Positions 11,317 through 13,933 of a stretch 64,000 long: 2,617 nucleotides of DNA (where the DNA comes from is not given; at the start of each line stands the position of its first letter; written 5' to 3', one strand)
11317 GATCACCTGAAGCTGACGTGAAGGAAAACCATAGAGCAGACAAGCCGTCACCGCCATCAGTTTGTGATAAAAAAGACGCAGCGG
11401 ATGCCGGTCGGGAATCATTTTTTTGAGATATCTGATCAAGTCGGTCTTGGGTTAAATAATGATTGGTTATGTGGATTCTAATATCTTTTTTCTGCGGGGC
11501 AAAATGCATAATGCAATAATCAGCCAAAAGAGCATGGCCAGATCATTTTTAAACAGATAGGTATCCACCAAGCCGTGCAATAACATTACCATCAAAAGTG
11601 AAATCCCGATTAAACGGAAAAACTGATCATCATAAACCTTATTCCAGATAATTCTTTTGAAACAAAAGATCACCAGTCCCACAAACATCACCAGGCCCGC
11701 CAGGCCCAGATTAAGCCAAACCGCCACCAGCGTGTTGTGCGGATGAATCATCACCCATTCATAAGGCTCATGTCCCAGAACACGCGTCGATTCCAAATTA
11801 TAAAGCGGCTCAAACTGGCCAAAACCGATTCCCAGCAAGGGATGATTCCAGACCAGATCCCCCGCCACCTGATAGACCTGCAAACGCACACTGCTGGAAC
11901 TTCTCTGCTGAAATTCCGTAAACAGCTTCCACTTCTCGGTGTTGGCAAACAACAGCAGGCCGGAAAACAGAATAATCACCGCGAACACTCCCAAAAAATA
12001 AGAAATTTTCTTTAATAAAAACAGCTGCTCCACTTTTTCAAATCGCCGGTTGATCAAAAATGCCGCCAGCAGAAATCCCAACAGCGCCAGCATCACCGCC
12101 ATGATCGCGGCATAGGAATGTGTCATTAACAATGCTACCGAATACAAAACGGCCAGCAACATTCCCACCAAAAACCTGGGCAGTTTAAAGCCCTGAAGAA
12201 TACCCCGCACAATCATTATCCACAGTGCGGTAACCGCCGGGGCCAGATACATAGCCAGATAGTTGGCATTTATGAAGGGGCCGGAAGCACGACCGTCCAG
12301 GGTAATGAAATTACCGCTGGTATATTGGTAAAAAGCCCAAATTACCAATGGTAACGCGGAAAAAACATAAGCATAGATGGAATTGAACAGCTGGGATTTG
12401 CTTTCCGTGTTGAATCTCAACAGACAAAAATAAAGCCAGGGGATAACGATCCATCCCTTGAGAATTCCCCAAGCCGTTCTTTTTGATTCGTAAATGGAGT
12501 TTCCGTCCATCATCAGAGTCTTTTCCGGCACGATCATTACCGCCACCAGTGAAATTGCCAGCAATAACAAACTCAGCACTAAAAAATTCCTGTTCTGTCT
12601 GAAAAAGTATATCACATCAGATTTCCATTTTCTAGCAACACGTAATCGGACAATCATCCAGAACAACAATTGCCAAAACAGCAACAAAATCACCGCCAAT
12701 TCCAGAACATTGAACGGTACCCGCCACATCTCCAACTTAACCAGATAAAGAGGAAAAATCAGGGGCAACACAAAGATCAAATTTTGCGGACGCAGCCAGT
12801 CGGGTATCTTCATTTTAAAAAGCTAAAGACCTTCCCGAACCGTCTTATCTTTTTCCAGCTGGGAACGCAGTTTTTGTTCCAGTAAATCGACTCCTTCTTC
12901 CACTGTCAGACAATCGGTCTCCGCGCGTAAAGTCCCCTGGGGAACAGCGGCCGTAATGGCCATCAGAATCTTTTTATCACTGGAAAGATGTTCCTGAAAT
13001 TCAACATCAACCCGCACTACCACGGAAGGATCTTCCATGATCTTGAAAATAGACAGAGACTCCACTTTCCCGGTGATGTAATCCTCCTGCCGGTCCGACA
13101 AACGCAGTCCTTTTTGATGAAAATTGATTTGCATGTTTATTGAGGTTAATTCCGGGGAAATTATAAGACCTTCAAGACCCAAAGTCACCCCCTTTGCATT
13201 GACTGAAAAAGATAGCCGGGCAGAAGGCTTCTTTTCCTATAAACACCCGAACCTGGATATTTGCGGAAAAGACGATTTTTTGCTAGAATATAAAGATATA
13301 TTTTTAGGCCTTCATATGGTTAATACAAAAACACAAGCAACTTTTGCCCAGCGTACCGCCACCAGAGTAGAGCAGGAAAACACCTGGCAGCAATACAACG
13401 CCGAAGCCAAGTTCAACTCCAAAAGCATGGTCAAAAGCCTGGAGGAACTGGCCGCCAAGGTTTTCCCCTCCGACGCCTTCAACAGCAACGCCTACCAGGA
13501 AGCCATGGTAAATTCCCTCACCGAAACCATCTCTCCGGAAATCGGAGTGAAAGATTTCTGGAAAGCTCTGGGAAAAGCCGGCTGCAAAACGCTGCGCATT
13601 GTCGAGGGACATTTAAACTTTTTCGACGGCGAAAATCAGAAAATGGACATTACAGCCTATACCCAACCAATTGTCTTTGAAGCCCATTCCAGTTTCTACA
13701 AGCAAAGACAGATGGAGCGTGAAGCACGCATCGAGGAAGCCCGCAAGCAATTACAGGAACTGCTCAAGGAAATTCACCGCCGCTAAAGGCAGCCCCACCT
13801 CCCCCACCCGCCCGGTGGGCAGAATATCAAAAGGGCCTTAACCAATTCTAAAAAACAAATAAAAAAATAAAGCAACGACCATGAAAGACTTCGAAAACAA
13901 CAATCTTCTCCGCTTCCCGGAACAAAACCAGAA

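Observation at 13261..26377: Promoter-to-terminator unit encoding a 156-aa ORF and two orphan giant proteins (2169 and 1960 aa)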

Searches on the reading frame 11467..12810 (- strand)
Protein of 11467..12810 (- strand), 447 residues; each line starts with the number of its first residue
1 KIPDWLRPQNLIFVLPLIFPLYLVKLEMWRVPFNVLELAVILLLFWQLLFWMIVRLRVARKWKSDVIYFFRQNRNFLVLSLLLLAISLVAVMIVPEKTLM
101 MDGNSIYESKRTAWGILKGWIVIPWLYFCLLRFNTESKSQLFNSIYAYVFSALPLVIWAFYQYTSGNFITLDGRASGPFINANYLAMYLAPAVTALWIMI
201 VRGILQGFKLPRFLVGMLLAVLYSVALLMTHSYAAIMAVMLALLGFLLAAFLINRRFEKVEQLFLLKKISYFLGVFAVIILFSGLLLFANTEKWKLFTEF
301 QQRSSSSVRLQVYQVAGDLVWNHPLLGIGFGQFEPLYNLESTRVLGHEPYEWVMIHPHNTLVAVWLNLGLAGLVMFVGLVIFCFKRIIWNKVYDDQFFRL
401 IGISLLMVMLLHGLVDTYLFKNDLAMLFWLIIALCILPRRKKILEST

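Call 13: search_protein_families(library=pfam, proteins=[window:11467-12810:-], max_evalue=0.001)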
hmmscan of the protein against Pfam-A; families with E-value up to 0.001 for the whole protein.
window:11467-12810:- (447 aa): 1 family
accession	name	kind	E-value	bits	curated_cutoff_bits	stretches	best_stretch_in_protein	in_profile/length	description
PF04932.20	Wzy_C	-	1.6e-18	67.3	31.7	1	218-377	1-149/149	O-Antigen ligase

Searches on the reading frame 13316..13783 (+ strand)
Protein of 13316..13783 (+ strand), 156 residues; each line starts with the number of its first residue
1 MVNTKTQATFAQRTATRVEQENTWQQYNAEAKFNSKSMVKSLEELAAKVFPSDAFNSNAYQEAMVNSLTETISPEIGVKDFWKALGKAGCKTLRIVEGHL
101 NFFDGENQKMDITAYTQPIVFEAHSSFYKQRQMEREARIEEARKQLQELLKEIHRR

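Call 11: search_protein_families(library=pfam, proteins=[window:13316-13783:+], max_evalue=1)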
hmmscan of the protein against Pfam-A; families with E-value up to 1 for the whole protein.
window:13316-13783:+ (156 aa): 0 families

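Call 12: search_protein_families(library=ncbifam, proteins=[window:13316-13783:+], max_evalue=1)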
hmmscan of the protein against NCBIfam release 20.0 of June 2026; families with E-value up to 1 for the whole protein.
window:13316-13783:+ (156 aa): 0 families

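Call 35: search_solved_structures(query=A3, max_evalue=10)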
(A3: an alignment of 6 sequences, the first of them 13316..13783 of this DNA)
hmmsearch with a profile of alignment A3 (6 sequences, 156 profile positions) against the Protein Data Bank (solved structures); distinct sequences matched with E-value up to 10: 0.

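Call 57: search_protein_families(library=phrogs, proteins=[window:13316-13783:+], max_evalue=0.1)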
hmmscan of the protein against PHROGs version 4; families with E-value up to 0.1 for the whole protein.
window:13316-13783:+ (156 aa): 4 families
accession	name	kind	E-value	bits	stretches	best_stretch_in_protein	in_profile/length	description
phrog_24945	-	unknown function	0.0041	18.8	1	20-85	11-77/90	-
phrog_37421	-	unknown function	0.035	14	1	21-58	67-105/383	-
phrog_32384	-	unknown function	0.041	14.7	0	4-74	99-170/215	-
phrog_18733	-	unknown function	0.071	14.2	0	113-149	38-76/119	-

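Call 58: search_protein_families(library=padloc, proteins=[window:13316-13783:+], max_evalue=0.1)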
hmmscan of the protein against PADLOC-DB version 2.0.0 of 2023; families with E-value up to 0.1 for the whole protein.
window:13316-13783:+ (156 aa): 0 families
